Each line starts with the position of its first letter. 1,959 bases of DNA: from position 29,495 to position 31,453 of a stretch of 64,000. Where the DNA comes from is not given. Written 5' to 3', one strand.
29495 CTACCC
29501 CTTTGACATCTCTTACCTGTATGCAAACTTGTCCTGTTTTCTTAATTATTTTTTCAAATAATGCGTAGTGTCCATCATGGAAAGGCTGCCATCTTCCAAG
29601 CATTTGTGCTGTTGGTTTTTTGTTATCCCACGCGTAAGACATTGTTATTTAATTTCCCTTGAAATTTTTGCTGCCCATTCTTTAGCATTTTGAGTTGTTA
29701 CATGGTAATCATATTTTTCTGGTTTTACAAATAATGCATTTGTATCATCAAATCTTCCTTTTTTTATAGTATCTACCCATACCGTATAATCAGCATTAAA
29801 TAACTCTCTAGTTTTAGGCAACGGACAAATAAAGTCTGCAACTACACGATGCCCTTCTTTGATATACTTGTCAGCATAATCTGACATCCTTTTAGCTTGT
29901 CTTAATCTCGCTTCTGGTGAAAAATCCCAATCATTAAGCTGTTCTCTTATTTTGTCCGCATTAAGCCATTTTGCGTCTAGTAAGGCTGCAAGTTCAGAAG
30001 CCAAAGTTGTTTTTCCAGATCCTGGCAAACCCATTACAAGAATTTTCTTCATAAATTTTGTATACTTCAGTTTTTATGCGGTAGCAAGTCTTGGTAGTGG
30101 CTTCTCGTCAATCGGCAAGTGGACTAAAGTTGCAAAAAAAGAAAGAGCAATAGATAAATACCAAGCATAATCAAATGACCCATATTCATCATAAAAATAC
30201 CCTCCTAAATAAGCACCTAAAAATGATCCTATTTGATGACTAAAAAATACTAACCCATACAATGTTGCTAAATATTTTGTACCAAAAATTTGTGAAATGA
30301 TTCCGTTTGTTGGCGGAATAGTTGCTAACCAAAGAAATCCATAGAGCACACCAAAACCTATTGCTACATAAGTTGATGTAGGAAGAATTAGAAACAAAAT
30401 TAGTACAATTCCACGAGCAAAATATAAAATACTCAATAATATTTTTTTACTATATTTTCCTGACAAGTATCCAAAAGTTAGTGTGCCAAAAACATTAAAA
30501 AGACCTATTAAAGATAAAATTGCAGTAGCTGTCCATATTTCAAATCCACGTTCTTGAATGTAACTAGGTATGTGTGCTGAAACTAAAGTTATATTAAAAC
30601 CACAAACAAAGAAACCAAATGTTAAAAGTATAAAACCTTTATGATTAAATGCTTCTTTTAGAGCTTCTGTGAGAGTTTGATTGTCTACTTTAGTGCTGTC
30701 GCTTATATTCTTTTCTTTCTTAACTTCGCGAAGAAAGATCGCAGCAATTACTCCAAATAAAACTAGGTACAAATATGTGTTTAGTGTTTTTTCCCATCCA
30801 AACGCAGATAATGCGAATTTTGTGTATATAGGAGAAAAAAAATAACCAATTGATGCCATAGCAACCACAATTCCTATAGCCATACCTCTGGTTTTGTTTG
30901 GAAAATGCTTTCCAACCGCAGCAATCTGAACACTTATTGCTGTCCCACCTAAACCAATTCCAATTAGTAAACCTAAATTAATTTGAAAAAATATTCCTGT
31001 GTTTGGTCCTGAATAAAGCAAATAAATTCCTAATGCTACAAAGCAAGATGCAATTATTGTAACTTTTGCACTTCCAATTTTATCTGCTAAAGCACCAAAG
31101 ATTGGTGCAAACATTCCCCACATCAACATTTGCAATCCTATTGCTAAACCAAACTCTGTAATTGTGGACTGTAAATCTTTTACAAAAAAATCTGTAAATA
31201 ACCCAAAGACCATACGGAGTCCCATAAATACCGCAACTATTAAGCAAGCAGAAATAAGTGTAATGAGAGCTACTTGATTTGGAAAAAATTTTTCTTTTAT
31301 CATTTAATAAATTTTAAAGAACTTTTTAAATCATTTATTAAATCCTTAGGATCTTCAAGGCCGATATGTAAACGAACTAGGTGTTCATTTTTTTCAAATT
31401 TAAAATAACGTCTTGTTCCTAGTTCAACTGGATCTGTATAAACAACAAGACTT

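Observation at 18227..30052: Sulfonate-to-sulfite-to-APS island with no recognisable APS-consuming enzyme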

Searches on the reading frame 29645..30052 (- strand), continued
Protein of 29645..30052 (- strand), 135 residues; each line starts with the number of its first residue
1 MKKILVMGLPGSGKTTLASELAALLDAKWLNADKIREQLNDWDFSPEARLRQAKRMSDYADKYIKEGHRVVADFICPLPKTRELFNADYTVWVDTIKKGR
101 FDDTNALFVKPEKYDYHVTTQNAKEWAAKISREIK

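Call 103: search_dna_similar(query=P0231, collection=plasmids, mode=protein, max_rows=25, max_evalue=1e-10)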
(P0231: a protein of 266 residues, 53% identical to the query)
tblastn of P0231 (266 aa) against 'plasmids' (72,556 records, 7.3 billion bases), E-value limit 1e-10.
Records with a match: 17; places in all: 17; records where one place covers at least 80% of the query: 11.
Best place of each record, by identity: 60-80% 2; <60% 15.
By first word of the organism name: Haladaptatus 3; Natronococcus 2; Cupriavidus 2; Microvirga 1; Natrinema 1; Methylosinus 1; Haloprofundus 1; Halomicrobium 1; Halostagnicola 1; Rhizobium 1; and 3 more.
By predicted mobility (MOB-suite, as given by PLSDB): non-mobilizable 12; conjugative 4; mobilizable 1.
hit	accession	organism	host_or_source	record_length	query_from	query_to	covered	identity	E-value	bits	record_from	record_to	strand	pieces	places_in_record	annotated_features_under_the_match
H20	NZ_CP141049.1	Microvirga lotononidis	-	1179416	3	257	96%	60.8%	6e-100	326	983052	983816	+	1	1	none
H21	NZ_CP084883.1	Natrinema zhouii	pure culture,Salt mine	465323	5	255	94%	35.2%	3e-31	129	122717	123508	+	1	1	cysC: adenylyl-sulfate kinase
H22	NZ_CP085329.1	Haladaptatus salinisoli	cell culture,saline soil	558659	7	264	97%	34.2%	1e-28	121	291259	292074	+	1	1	cysC: adenylyl-sulfate kinase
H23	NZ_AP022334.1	Methylosinus sp. C49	-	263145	3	136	50%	64.9%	5e-50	183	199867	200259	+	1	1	adenylyl-sulfate kinase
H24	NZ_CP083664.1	Haloprofundus salinisoli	cell culture,saline soil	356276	5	264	98%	33.4%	2e-31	129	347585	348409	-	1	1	cysC: adenylyl-sulfate kinase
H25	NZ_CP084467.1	Halomicrobium salinisoli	cell culture,gobi saline soil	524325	5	253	94%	34.4%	3e-27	117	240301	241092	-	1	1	cysC: adenylyl-sulfate kinase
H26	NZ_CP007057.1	Halostagnicola larsenii XH-48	-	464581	5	255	94%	33.7%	1e-24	110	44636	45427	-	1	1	cysC: adenylyl-sulfate kinase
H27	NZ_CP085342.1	Haladaptatus halobius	cell culture,saline soil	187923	5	255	94%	33.5%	7e-28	119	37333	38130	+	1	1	cysC: adenylyl-sulfate kinase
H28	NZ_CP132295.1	Natronococcus sp. AD-5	cell culture,sediment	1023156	5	264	98%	32.3%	3e-26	114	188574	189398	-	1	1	record has no annotation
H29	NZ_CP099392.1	Natronococcus sp. CG52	cell culture,salt lake sediment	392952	5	264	98%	31.3%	3e-26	114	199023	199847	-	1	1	cysC: adenylyl-sulfate kinase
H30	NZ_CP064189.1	Rhizobium sp. 007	Onobrychis viciifolia,cell culture,root ...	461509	4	141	52%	58.7%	5e-49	180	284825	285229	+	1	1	adenylyl-sulfate kinase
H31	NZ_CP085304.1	Haladaptatus pallidirubidus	cell culture,saline soil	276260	3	264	98%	30.3%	6e-25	110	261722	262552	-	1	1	cysC: adenylyl-sulfate kinase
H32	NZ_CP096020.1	Halocatena salina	cell culture,sediment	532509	7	255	94%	31.1%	8e-27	116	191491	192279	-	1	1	cysC: adenylyl-sulfate kinase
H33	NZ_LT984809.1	Cupriavidus taiwanensis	-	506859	5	150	55%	36.6%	1e-17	89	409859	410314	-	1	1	adenylyl-sulfate kinase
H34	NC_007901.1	Rhodoferax ferrireducens T118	-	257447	4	140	52%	38.0%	2e-13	77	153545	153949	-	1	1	adenylyl-sulfate kinase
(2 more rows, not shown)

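Call 105: get_annotated_region(hit=H21, flank=6000)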
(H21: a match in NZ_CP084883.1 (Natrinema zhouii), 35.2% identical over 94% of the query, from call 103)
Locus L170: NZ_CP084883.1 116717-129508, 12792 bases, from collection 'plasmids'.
description: Natrinema zhouii strain YPL30 plasmid unnamed2, complete sequence
organism: Natrinema zhouii (NCBI taxid 1710539)
taxonomy: Archaea; Euryarchaeota; Halobacteria; Halobacteriales; Natrialbaceae; Natrinema; Natrinema zhouii
host: -; source: pure culture,Salt mine; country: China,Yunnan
typing (MOB-suite, as given by PLSDB): non-mobilizable
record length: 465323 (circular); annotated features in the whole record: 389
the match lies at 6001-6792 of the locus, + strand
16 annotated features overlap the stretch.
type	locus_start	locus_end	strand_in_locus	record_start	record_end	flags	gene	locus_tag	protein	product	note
CDS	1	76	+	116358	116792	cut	-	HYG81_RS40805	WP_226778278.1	DUF2267 domain-containing protein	-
CDS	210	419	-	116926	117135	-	-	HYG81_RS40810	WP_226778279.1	dodecin family protein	-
CDS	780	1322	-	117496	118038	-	-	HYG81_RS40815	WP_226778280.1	DUF6789 family protein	-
CDS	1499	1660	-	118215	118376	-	-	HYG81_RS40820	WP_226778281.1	YHS domain-containing protein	-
CDS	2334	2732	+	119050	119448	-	-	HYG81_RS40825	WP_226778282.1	recombinase family protein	GO:0006310 - DNA recombination [Evidence IEA]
CDS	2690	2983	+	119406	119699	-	-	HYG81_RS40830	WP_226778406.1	hypothetical protein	-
CDS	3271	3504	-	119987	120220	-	-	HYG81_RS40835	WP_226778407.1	hypothetical protein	-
CDS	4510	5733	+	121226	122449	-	-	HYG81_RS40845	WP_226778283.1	sulfotransferase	-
CDS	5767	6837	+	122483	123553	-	cysC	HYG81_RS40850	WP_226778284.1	adenylyl-sulfate kinase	GO:0006790 - sulfur compound metabolic process [Evidence IEA]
CDS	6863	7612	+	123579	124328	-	-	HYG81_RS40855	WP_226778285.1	YqcI/YcgG family protein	-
CDS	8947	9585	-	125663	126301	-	-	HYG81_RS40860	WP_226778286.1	phosphoribosyltransferase family protein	GO:0009116 - nucleoside metabolic process [Evidence IEA]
CDS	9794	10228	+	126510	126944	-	-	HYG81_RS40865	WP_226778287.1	universal stress protein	-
CDS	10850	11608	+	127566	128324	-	-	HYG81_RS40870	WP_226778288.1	SDR family NAD(P)-dependent oxidoreductase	-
CDS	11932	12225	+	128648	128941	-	-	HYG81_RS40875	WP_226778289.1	hypothetical protein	-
CDS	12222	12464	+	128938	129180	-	-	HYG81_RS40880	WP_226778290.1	hypothetical protein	-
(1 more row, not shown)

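Call 106: get_annotated_region(hit=H22, flank=6000)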
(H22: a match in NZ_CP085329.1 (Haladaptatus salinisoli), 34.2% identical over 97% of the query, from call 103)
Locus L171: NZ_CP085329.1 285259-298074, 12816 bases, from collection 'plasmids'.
description: Haladaptatus salinisoli strain PSR8 plasmid unnamed2, complete sequence
organism: Haladaptatus salinisoli (NCBI taxid 2884876)
taxonomy: Archaea; Euryarchaeota; Halobacteria; Halobacteriales; Haladaptataceae; Haladaptatus; Haladaptatus salinisoli
host: -; source: cell culture,saline soil; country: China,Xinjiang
typing (MOB-suite, as given by PLSDB): non-mobilizable
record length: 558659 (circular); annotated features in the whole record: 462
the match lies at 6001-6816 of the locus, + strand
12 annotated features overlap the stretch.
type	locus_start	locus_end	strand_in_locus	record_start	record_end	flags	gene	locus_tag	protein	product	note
CDS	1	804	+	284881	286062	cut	-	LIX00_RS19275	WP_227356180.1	AI-2E family transporter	-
CDS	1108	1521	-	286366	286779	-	-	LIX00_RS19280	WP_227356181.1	hypothetical protein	-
CDS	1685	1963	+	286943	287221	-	-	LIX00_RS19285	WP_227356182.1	helix-turn-helix domain-containing protein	-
CDS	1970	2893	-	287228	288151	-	-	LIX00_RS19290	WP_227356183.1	Na+-dependent transporter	-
CDS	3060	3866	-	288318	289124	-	-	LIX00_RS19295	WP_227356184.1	PHP domain-containing protein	-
CDS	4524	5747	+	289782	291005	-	-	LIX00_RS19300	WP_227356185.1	sulfotransferase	-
CDS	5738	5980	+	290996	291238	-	-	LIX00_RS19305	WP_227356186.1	hypothetical protein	-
CDS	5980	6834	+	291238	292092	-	cysC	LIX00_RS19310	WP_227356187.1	adenylyl-sulfate kinase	GO:0006790 - sulfur compound metabolic process [Evidence IEA]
CDS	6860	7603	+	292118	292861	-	-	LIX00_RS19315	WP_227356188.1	YqcI/YcgG family protein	-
CDS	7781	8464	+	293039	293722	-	-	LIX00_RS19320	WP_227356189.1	cyclase family protein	-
CDS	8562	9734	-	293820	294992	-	-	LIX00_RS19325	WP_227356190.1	Xaa-Pro peptidase family protein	GO:0006508 - proteolysis [Evidence IEA]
CDS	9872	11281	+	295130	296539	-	-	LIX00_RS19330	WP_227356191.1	sodium:solute symporter family protein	-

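Call 107: get_annotated_region(hit=H20, flank=6000)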
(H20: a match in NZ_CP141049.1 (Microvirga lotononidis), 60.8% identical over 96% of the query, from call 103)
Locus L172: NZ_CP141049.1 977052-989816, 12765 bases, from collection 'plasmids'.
description: Microvirga lotononidis strain HAMBI_3237 plasmid unnamed1, complete sequence
organism: Microvirga lotononidis (NCBI taxid 864069)
taxonomy: Bacteria; Pseudomonadota; Alphaproteobacteria; Hyphomicrobiales; Methylobacteriaceae; Microvirga; Microvirga lotononidis
host: -; source: -; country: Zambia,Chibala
typing (MOB-suite, as given by PLSDB): non-mobilizable
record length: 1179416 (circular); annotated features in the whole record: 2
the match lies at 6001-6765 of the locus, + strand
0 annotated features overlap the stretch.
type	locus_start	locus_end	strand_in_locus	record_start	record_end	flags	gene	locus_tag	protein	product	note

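Call 108: get_annotated_region(hit=H30, flank=5000)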
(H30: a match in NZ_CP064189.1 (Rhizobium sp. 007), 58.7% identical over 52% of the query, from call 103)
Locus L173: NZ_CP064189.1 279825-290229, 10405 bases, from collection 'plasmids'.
description: Rhizobium sp. 007 plasmid unnamed2
organism: Rhizobium sp. 007 (NCBI taxid 2785056)
taxonomy: Bacteria; Pseudomonadota; Alphaproteobacteria; Hyphomicrobiales; Rhizobiaceae; Rhizobium; Rhizobium sp. 007
host: -; source: Onobrychis viciifolia,cell culture,root nodule; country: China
typing (MOB-suite, as given by PLSDB): conjugative; relaxase MOBP; mating-pair formation MPF_T
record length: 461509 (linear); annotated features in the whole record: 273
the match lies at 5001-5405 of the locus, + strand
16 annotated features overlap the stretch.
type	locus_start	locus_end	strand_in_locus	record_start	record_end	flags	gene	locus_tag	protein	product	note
CDS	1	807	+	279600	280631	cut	-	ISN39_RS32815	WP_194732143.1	IS110 family transposase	-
CDS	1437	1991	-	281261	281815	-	-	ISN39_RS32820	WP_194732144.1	3-dehydroquinate synthase II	GO:0009073 - aromatic amino acid family biosynthetic process [Evidence IEA]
CDS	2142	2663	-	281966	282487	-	-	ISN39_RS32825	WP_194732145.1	hypothetical protein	-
CDS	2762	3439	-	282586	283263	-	-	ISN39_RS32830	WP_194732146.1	sulfotransferase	-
CDS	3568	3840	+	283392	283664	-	-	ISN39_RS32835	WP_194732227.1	hypothetical protein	-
CDS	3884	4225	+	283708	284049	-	-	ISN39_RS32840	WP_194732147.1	hypothetical protein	-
CDS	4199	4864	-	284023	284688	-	-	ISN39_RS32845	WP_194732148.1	shikimate kinase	-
CDS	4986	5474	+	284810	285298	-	-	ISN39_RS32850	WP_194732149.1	adenylyl-sulfate kinase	-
CDS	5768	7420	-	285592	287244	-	-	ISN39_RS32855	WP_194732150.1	IS66 family transposase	-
CDS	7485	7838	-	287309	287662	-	tnpB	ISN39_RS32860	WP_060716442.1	IS66 family insertion sequence element accessory protein TnpB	-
CDS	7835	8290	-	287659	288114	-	-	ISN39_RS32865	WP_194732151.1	transposase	GO:0006313 - DNA transposition [Evidence IEA]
CDS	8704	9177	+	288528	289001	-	-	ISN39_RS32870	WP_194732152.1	hypothetical protein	-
CDS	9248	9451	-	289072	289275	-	-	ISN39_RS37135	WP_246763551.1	hypothetical protein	-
CDS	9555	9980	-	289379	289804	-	-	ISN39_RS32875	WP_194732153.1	helix-turn-helix transcriptional regulator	-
CDS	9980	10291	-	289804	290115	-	-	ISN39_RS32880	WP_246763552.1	hypothetical protein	-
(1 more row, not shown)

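Call 109: get_annotated_region(hit=H23, flank=5000)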
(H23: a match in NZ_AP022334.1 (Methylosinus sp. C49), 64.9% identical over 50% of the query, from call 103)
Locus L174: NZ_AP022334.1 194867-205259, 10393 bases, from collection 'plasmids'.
description: Methylosinus sp. C49 isolate Methylosinus sp. C49 plasmid pMSC49b, complete sequence
organism: Methylosinus sp. C49 (NCBI taxid 2699395)
taxonomy: Bacteria; Pseudomonadota; Alphaproteobacteria; Hyphomicrobiales; Methylocystaceae; Methylosinus; Methylosinus sp. C49
host: -; source: -; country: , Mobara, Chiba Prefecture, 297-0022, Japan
typing (MOB-suite, as given by PLSDB): mobilizable; relaxase MOBP
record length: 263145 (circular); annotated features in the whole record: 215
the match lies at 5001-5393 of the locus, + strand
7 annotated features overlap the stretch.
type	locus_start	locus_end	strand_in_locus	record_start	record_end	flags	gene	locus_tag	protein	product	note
CDS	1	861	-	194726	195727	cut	-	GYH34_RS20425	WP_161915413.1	FkbM family methyltransferase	-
CDS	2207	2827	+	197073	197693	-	-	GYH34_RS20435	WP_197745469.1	hypothetical protein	-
CDS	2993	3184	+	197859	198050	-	-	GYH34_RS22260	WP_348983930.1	DDE-type integrase/transposase/recombinase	-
CDS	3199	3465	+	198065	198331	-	-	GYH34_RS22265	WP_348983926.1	DDE-type integrase/transposase/recombinase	-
CDS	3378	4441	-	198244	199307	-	-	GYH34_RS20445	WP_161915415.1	IS630 family transposase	-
CDS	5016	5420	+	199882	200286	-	-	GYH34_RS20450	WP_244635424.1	adenylyl-sulfate kinase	-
CDS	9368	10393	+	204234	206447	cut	-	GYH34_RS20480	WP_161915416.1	putative capsular polysaccharide synthesis family protein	-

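Call 110: get_annotated_region(hit=H26, flank=4000)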
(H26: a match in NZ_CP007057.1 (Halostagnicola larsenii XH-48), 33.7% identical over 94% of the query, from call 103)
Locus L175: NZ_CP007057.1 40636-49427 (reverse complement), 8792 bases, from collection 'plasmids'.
description: Halostagnicola larsenii XH-48 plasmid unnamed2, complete sequence
organism: Halostagnicola larsenii XH-48 (NCBI taxid 797299)
taxonomy: Archaea; Euryarchaeota; Halobacteria; Halobacteriales; Natrialbaceae; Halostagnicola; Halostagnicola larsenii; Halostagnicola larsenii XH-48
host: -; source: -; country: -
typing (MOB-suite, as given by PLSDB): non-mobilizable
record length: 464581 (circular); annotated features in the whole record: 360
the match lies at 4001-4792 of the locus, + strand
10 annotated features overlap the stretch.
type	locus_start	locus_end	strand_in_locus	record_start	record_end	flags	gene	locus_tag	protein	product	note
CDS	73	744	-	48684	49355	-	-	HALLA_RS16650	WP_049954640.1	hypothetical protein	-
CDS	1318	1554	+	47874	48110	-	-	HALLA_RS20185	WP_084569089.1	hypothetical protein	-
CDS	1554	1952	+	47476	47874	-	-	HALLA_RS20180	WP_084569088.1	hypothetical protein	-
CDS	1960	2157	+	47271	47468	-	-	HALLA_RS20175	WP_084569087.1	helix-turn-helix transcriptional regulator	-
CDS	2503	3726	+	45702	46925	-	-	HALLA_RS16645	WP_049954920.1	sulfotransferase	-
CDS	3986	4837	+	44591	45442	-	cysC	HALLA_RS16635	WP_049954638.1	adenylyl-sulfate kinase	GO:0006790 - sulfur compound metabolic process [Evidence IEA]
CDS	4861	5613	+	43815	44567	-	-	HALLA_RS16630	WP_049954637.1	YqcI/YcgG family protein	-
CDS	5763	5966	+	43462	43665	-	-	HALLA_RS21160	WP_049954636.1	hypothetical protein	-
CDS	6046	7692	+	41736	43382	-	-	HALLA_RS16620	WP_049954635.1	NADH-ubiquinone oxidoreductase-F iron-sulfur binding region domain-containing protein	-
CDS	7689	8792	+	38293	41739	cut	-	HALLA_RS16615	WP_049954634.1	molybdopterin-dependent oxidoreductase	-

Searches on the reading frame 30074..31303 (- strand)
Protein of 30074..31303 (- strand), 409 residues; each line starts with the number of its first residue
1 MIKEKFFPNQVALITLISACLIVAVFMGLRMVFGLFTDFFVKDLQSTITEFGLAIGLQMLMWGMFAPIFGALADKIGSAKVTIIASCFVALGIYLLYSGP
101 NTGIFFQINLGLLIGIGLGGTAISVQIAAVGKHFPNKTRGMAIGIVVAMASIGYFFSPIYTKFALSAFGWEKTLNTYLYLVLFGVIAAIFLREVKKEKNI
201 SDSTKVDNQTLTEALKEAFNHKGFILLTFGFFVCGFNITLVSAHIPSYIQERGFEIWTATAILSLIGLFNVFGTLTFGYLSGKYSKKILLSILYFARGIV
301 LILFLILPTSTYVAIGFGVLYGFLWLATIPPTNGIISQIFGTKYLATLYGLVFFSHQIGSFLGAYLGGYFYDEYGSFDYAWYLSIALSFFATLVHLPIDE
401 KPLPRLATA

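Call 4: search_protein_families(library=pfam, proteins=[window:30074-31303:-], max_evalue=0.01)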
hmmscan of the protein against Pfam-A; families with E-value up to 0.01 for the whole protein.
window:30074-31303:- (409 aa): 2 families
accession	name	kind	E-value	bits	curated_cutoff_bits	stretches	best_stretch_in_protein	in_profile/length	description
PF07690.21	MFS_1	-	2.9e-47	161.7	33.4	2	20-364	3-347/347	Major Facilitator Superfamily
PF12832.13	MFS_1_like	-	3.2e-09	36.7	25.2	1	39-377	24-368/373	MFS_1 like family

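Call 6: search_protein_families(library=ncbifam, proteins=[window:30074-31303:-], max_evalue=0.001)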
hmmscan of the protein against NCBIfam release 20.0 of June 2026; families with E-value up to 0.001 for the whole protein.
window:30074-31303:- (409 aa): 14 families
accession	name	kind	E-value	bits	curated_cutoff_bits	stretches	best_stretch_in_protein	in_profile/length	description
NF049980.1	SfMCT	equivalog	1.4e-31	109.5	320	1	16-387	4-378/378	L-lactate MFS transporter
TIGR00890.1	2A0111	subfamily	1.8e-19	69.9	374.85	1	16-391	5-374/377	oxalate/formate antiport family MFS transporter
NF038246.1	bile_salt_MFS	equivalog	2.5e-19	69.5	400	1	17-387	7-392/408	conjugated bile salt MFS transporter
TIGR00893.1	2A0114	subfamily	1.4e-15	57.1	395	1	42-396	22-396/399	D-galactonate transporter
TIGR00895.1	2A0115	subfamily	1e-14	54.3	418.55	1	13-369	15-396/398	aromatic acid/H+ symport family MFS transporter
TIGR04259.1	oxa_formateAnti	equivalog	9.3e-13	47.8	335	1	15-394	4-387/405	oxalate/formate MFS antiporter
TIGR00883.1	2A0106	subfamily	7.8e-12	45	443.45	2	140-386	140-395/400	metabolite/H+ symporter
NF008586.0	PRK11551.1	equivalog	9e-12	44.7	410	1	12-314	12-312/406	3-(3-hydroxy-phenyl)propionate transporter MhpT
TIGR00880.1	2_A_01_02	superfamily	1.4e-06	28.5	131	1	64-191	13-137/141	multidrug resistance protein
TIGR00886.1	2A0108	subfamily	1.4e-06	27.7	311.7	1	110-321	97-328/368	NarK family nitrate/nitrite MFS transporter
NF012195.0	tet_MFS_H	exception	2.1e-06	27.1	840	1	16-264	8-250/392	tetracycline efflux MFS transporter Tet(H)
TIGR00900.1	2A0121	subfamily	3.4e-06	26.7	319.6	1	142-374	128-363/364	H+ Antiporter protein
NF033733.1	MFS_ArsK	equivalog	1.7e-05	23.8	400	1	31-343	21-322/388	arsenite efflux MFS transporter ArsK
TIGR00711.1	efflux_EmrB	subfamily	0.0001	21.2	230.2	0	20-96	261-338/485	DHA2 family efflux MFS transporter permease subunit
